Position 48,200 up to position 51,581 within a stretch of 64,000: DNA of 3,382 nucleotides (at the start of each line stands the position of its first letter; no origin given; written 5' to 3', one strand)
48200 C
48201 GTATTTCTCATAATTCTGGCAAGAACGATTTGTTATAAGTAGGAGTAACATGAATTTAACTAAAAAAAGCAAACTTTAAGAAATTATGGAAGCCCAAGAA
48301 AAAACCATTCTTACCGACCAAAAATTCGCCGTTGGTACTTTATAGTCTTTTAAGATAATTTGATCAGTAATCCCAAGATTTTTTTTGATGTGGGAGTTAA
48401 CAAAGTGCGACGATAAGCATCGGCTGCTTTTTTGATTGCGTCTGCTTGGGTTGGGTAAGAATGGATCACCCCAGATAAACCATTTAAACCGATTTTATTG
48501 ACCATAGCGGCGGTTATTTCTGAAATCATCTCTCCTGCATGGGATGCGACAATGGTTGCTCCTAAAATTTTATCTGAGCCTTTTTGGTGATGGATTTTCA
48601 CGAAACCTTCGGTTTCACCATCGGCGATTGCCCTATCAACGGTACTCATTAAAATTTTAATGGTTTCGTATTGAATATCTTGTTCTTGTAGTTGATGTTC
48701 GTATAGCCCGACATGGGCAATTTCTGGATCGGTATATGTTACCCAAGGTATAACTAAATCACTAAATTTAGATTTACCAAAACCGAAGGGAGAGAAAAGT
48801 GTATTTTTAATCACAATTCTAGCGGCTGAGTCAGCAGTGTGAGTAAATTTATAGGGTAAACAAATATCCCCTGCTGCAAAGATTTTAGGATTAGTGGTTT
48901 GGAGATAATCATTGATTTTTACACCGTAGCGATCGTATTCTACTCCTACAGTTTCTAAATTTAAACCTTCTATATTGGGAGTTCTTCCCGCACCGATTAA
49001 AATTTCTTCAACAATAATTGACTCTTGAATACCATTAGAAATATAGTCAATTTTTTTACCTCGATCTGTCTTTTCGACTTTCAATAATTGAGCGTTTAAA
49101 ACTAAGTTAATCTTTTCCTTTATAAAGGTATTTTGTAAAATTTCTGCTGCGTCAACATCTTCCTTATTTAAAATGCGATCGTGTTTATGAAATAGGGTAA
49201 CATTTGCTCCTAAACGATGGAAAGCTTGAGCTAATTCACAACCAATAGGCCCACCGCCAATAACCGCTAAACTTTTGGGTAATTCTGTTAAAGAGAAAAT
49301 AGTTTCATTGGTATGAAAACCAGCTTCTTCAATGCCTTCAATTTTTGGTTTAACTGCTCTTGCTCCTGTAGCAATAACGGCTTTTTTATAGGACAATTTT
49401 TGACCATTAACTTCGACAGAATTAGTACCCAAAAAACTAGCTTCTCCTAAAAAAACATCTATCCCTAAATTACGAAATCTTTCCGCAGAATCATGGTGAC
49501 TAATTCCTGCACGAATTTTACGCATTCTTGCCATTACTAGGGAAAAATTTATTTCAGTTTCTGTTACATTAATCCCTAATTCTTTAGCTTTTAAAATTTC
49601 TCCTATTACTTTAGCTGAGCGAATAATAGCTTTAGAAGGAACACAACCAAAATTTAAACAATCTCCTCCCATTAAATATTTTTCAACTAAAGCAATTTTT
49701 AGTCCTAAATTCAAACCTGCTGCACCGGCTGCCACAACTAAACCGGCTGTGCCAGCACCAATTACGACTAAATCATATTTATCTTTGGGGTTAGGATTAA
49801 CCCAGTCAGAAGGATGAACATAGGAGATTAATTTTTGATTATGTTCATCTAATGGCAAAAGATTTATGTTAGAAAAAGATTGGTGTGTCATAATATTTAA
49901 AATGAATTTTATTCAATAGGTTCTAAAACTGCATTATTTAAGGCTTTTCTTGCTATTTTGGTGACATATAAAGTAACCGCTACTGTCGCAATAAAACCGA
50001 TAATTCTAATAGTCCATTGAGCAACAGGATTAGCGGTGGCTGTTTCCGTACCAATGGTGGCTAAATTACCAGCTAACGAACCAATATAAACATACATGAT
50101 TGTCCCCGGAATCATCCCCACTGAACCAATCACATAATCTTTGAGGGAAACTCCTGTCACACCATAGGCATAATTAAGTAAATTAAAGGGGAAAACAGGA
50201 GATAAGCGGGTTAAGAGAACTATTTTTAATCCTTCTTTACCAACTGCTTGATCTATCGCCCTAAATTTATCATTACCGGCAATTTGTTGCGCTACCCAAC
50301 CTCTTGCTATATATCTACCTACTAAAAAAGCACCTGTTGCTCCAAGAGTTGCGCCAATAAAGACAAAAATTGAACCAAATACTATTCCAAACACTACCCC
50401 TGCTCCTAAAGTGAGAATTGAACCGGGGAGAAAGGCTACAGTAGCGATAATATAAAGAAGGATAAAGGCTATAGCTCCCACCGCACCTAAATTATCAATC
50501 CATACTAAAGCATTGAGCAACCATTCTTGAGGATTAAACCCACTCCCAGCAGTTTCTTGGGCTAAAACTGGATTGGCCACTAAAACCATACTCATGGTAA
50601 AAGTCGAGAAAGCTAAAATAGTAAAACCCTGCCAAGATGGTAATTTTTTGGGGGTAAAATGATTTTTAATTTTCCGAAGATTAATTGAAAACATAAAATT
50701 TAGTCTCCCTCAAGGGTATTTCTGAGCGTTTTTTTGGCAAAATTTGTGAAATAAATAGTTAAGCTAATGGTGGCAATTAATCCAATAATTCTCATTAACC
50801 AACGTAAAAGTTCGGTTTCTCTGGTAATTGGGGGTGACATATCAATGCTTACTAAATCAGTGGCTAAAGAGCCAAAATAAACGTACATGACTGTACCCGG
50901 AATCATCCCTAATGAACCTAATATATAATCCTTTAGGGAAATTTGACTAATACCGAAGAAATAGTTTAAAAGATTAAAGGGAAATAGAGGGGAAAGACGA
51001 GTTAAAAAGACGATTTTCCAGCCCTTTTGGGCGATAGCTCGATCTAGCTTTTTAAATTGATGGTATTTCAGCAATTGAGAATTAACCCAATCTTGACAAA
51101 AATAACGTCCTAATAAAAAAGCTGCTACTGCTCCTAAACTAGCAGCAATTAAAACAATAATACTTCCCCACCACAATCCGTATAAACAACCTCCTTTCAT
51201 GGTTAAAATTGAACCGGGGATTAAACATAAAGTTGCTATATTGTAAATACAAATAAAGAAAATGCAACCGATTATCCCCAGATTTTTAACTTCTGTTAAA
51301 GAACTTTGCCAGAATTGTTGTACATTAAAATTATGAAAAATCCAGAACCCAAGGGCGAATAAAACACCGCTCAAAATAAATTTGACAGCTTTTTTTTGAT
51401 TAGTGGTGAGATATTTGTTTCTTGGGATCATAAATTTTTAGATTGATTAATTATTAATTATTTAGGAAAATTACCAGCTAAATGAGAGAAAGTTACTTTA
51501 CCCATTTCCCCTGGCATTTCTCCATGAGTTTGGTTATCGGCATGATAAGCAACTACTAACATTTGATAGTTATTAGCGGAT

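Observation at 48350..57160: Ten-gene minus-strand operon linking ArsM-like/ArsS-like enzymes to thiol-redox, DedA/TVP38 and TauE membrane proteins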

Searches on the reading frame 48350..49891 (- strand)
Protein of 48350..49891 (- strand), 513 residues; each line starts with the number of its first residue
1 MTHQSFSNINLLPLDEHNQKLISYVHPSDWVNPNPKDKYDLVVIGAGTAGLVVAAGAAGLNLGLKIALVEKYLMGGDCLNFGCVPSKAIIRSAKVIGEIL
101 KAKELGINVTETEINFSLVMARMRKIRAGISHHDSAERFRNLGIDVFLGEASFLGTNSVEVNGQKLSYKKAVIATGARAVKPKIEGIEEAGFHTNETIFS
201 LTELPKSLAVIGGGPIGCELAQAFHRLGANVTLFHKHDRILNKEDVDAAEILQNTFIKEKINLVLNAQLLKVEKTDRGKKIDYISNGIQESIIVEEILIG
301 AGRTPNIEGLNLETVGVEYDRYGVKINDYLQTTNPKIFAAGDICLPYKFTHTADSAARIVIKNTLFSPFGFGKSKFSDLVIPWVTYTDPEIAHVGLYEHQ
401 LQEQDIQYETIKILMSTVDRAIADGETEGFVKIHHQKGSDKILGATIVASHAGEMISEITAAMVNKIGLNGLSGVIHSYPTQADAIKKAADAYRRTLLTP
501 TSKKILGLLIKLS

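Call 3: search_protein_families(library=pfam, proteins=[window:48350-49891:-], max_evalue=0.01)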
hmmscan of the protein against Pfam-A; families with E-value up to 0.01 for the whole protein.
window:48350-49891:- (513 aa): 16 families
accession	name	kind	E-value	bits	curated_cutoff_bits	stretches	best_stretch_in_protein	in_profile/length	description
PF07992.20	Pyr_redox_2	-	2.8e-61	207.9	26.1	1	39-354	1-288/291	Pyridine nucleotide-disulphide oxidoreductase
PF02852.28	Pyr_redox_dim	-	6.7e-29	100.7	25.3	1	381-490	1-110/110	Pyridine nucleotide-disulphide oxidoreductase, dimerisation domain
PF00070.33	Pyr_redox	-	7.7e-23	81.2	22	1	208-279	2-73/82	Pyridine nucleotide-disulphide oxidoreductase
PF01134.28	GIDA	-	4.1e-09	36.4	22.1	2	40-178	1-152/391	Glucose inhibited division protein A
PF13738.12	Pyr_redox_3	-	3.7e-08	33.4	30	1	158-341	115-305/305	Pyridine nucleotide-disulphide oxidoreductase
PF01266.30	DAO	-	1.1e-05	25.6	27.9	0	40-74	1-34/353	FAD dependent oxidoreductase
PF13450.12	NAD_binding_8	-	2.4e-05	25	21.9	0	210-240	1-31/68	NAD(P)-binding Rossmann-like domain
PF05834.18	Lycopene_cycl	-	3.9e-05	23.3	23.4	0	40-70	1-31/380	Lycopene cyclase protein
PF12831.13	FAD_oxidored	-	4.7e-05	23.3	27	0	40-76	1-35/416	FAD dependent oxidoreductase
PF01262.27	AlaDh_PNT_C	-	0.00012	22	23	0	207-281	30-79/214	Alanine dehydrogenase/PNT, C-terminal domain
PF03486.20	HI0933_like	-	0.00015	21.8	50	0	40-71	2-31/244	HI0933-like protein Rossmann domain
PF02737.24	3HCDH_N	-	0.00025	21.5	22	1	208-273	2-68/180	3-hydroxyacyl-CoA dehydrogenase, NAD binding domain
PF01946.23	Thi4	-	0.00029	20.6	26.2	1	39-113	18-88/235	Thi4 family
PF13434.12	Lys_Orn_oxgnase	-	0.002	17.7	21.3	0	162-268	142-250/339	L-lysine 6-monooxygenase/L-ornithine 5-monooxygenase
PF02826.25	2-Hacid_dh_C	-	0.0045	16.8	25.1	0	205-244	36-75/178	D-isomer specific 2-hydroxyacid dehydrogenase, NAD binding domain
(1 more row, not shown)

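Call 4: search_protein_families(library=ncbifam, proteins=[window:48350-49891:-], max_evalue=0.01)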
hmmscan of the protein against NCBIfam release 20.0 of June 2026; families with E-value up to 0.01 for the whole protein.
window:48350-49891:- (513 aa): 79 families (the best 25 are shown)
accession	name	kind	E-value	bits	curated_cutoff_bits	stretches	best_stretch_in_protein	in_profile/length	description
NF004991.0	PRK06370.1-3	subfamily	1.1e-248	825.9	620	1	7-512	4-506/509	FAD-containing oxidoreductase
TIGR02053.1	MerA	equivalog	2.7e-115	386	454.45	1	39-495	1-455/465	mercury(II) reductase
TIGR01350.1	lipoamide_DH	equivalog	7.7e-111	371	408.8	1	38-493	1-454/461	dihydrolipoyl dehydrogenase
NF004992.0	PRK06370.1-4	equivalog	2.3e-89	300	629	1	37-486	3-448/459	FAD-containing oxidoreductase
NF004947.0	PRK06292.2-5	equivalog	1.7e-88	297.6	592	1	37-490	2-455/474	dihydrolipoyl dehydrogenase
NF004945.0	PRK06292.2-3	equivalog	4.3e-84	283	494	1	37-486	2-445/457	dihydrolipoyl dehydrogenase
NF004776.0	PRK06116.1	equivalog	4.3e-78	263.3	480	1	37-483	3-443/450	glutathione-disulfide reductase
NF005884.0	PRK07846.1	equivalog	5.2e-78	262.7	501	1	37-467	2-424/454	mycothione reductase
NF004946.0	PRK06292.2-4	subfamily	3.8e-77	260.1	634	1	37-491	2-468/487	dihydrolipoyl dehydrogenase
NF004943.0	PRK06292.2-1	equivalog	3.7e-76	256.7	432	1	37-493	2-455/456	dihydrolipoyl dehydrogenase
NF010311.1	PRK13748.1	subfamily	1.4e-74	252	600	1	34-495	93-550/560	mercury(II) reductase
NF004939.0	PRK06292.1-1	equivalog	4.8e-74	249.7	435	1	37-489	4-454/476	dihydrolipoyl dehydrogenase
NF005883.0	PRK07845.1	equivalog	3.7e-71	240.5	479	1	40-493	4-459/466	NAD(P)H-quinone dehydrogenase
NF003585.0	PRK05249.1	equivalog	2e-70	237.7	465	1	37-490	5-454/464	Si-specific NAD(P)(+) transhydrogenase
NF004990.0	PRK06370.1-1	equivalog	3.8e-68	230.3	842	1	38-486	4-448/459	FAD-containing oxidoreductase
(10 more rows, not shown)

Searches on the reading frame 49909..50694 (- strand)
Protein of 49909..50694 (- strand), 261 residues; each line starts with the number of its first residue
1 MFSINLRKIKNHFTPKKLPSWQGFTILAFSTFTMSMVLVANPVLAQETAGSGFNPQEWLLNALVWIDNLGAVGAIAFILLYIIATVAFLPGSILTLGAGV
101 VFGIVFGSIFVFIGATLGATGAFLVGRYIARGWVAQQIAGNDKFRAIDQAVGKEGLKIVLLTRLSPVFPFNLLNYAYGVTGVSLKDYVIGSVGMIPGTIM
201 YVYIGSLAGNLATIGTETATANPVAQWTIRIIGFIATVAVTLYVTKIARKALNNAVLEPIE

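Call 3: search_protein_families(library=pfam, proteins=[window:49909-50694:-], max_evalue=0.01)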
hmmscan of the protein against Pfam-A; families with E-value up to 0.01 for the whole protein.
window:49909-50694:- (261 aa): 1 family
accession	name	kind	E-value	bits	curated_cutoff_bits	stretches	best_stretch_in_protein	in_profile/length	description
PF09335.16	VTT_dom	-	1.1e-27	97.4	33.9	1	89-206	1-122/123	VTT domain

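Call 4: search_protein_families(library=ncbifam, proteins=[window:49909-50694:-], max_evalue=0.01)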
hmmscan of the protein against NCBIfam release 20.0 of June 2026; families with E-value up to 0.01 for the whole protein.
window:49909-50694:- (261 aa): 0 families

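Call 67: find_homologous_proteins(query=window:49909-50694:-, max_evalue=1e-20)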
Query window:49909-50694:- (261 aa): 7984 proteins with E <= 1e-20 among 8000 candidates; the best 120 are listed.
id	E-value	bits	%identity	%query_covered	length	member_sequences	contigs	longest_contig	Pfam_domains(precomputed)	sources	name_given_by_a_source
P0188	2.6e-161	553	100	100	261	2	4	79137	PF09335.17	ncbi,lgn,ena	-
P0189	8.3e-133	460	80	100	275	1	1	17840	PF09335.17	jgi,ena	jgi:uncharacterized membrane protein YdjX (TVP38/TMEM64 family)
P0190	2.5e-127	442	77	100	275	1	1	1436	PF09335.17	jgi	jgi:uncharacterized membrane protein YdjX (TVP38/TMEM64 family)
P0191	3.8e-126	438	77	100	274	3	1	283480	PF09335.17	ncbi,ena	-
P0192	1.6e-125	436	79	99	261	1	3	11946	PF09335.17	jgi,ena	-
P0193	2.6e-122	425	81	94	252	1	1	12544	PF09335.17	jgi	jgi:uncharacterized membrane protein YdjX (TVP38/TMEM64 family)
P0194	3.0e-120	419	85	90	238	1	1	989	PF09335.17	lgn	-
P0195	6.5e-119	414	76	95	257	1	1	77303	PF09335.17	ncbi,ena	-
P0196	7.8e-119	414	83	90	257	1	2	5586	PF09335.17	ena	-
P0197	1.2e-118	413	74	99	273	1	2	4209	PF09335.17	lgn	-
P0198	1.2e-117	410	74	97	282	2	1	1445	PF09335.17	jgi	jgi:uncharacterized membrane protein YdjX (TVP38/TMEM64 family)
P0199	5.2e-117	408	76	99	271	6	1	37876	PF09335.17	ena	-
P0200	1.1e-116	407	75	99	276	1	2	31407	PF09335.17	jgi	jgi:uncharacterized membrane protein YdjX (TVP38/TMEM64 family)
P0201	3.4e-116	405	74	99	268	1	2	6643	PF09335.17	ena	-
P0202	3.8e-116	405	75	99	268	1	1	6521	PF09335.17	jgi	jgi:uncharacterized membrane protein YdjX (TVP38/TMEM64 family)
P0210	2.6e-115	402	75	99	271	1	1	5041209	PF09335.17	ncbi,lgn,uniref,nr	ncbi:SNARE associated Golgi family protein [Stanieria cyanosphaera PCC 7437]|uniref:TVP38/TMEM64 fam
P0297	1.0e-109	384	79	86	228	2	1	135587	PF09335.17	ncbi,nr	ncbi:TVP38/TMEM64 family protein [Synechocystis sp. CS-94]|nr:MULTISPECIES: TVP38/TMEM64 family prot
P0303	1.8e-109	383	71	98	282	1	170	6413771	PF09335.17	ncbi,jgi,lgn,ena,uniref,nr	ncbi:hypothetical protein NIES23_06120 [Trichormus variabilis NIES-23]|uniref:TVP38/TMEM64 family me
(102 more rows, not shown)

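Call 68: find_encoding_contigs(protein=P0297, flank=8000, max_places=1)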
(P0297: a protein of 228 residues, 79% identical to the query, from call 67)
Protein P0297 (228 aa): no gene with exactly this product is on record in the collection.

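Call 69: find_encoding_contigs(protein=P0303, flank=8000, max_places=1)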
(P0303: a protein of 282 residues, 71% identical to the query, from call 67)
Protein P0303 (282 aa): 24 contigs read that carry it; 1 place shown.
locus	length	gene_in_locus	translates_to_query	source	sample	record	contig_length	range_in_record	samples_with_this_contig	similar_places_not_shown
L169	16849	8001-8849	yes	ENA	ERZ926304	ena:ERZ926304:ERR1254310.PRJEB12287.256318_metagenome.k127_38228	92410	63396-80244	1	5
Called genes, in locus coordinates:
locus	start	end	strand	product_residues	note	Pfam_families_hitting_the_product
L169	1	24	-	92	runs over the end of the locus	PF04365:BrnT_toxin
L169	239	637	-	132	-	PF01850:PIN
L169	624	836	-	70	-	PF09957:VapB_antitoxin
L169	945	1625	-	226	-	-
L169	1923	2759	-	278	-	PF20016:ThsA_Macro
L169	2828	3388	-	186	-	PF08937:ThsB_TIR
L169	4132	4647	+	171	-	PF08534:Redoxin (weak), PF00578:AhpC-TSA (weak), PF00085:Thioredoxin, PF13905:Thioredoxin_8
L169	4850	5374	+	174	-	PF08534:Redoxin (faint), PF00085:Thioredoxin, PF00578:AhpC-TSA (weak), PF13905:Thioredoxin_8 (weak)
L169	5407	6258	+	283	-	PF02683:DsbD_TM, PF13386:DsbD_2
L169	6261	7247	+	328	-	PF01946:Thi4 (faint), PF07992:Pyr_redox_2, PF13738:Pyr_redox_3, PF00070:Pyr_redox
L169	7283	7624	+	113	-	PF00085:Thioredoxin, PF13098:Thioredoxin_2, PF13728:TraF (weak)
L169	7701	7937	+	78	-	PF09335:VTT_dom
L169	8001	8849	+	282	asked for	PF09335:VTT_dom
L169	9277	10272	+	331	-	PF12833:HTH_18, PF00165:HTH_AraC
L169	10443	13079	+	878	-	PF11741:AMIN, PF07715:Plug, PF00593:TonB_dep_Rec_b-barrel, PF14905:OMP_b-brl_3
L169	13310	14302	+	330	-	PF01497:Peripla_BP_2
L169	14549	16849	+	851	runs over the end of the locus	PF11741:AMIN, PF07715:Plug, PF00593:TonB_dep_Rec_b-barrel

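Call 70: find_encoding_contigs(protein=P0210, flank=8000, max_places=1)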
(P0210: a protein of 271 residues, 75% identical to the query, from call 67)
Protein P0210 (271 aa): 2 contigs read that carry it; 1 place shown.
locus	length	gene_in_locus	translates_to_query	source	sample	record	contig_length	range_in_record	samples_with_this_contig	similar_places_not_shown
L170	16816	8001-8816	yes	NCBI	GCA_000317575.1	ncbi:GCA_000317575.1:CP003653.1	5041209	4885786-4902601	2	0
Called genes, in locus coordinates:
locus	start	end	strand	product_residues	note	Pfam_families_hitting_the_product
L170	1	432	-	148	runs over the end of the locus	PF05099:TerB (faint)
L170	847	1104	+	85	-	-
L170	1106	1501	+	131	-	PF01850:PIN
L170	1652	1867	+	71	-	-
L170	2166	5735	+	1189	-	PF02574:S-methyl_trans, PF00809:Pterin_bind, PF02607:B12-binding_2, PF02310:B12-binding, PF02965:Met_synt_B12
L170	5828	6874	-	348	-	PF01594:AI-2E_transport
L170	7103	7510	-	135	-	-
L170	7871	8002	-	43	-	-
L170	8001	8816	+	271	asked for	PF09335:VTT_dom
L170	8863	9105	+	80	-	-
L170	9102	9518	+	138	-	PF01850:PIN (weak), PF13470:PIN_3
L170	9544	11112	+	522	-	PF01134:GIDA (faint), PF05834:Lycopene_cycl (faint), PF07992:Pyr_redox_2, PF13738:Pyr_redox_3 (faint), PF00070:Pyr_redox, PF02852:Pyr_redox_dim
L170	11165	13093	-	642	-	PF26549:Tricorn_N (faint), PF05448:AXE1 (faint), PF20434:BD-FAE, PF00326:Peptidase_S9, PF01738:DLH, PF07859:Abhydrolase_3 (weak)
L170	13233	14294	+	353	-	PF01883:FeS_assembly_P, PF02374:ArsA_ATPase (faint), PF01656:CbiA, PF09140:MipZ (weak), PF10609:ParA, PF13614:AAA_31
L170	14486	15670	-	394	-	PF07690:MFS_1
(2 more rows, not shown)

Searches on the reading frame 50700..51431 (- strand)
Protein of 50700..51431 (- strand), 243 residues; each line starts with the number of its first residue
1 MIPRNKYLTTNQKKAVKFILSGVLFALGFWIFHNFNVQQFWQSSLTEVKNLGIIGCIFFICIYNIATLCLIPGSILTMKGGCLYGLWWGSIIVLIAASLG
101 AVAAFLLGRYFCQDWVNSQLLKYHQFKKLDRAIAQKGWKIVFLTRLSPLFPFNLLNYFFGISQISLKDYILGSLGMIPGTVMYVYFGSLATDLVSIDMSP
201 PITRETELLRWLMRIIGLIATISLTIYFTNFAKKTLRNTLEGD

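Call 3: search_protein_families(library=pfam, proteins=[window:50700-51431:-], max_evalue=0.01)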
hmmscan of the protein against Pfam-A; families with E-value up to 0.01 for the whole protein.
window:50700-51431:- (243 aa): 2 families
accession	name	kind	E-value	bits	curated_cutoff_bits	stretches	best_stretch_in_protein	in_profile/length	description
PF09335.16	VTT_dom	-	1.1e-30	107.1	33.9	1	71-188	1-122/123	VTT domain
PF05255.16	UPF0220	-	0.006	16.6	25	0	9-58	17-67/166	Uncharacterised protein family (UPF0220)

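Call 4: search_protein_families(library=ncbifam, proteins=[window:50700-51431:-], max_evalue=0.01)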
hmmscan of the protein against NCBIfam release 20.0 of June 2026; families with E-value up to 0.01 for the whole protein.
window:50700-51431:- (243 aa): 1 family
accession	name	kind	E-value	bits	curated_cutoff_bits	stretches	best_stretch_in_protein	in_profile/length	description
NF052604.1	UndecprPTUtpABac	equivalog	0.00042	20.4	250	1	39-191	3-159/198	undecaprenyl phosphate transporter UptA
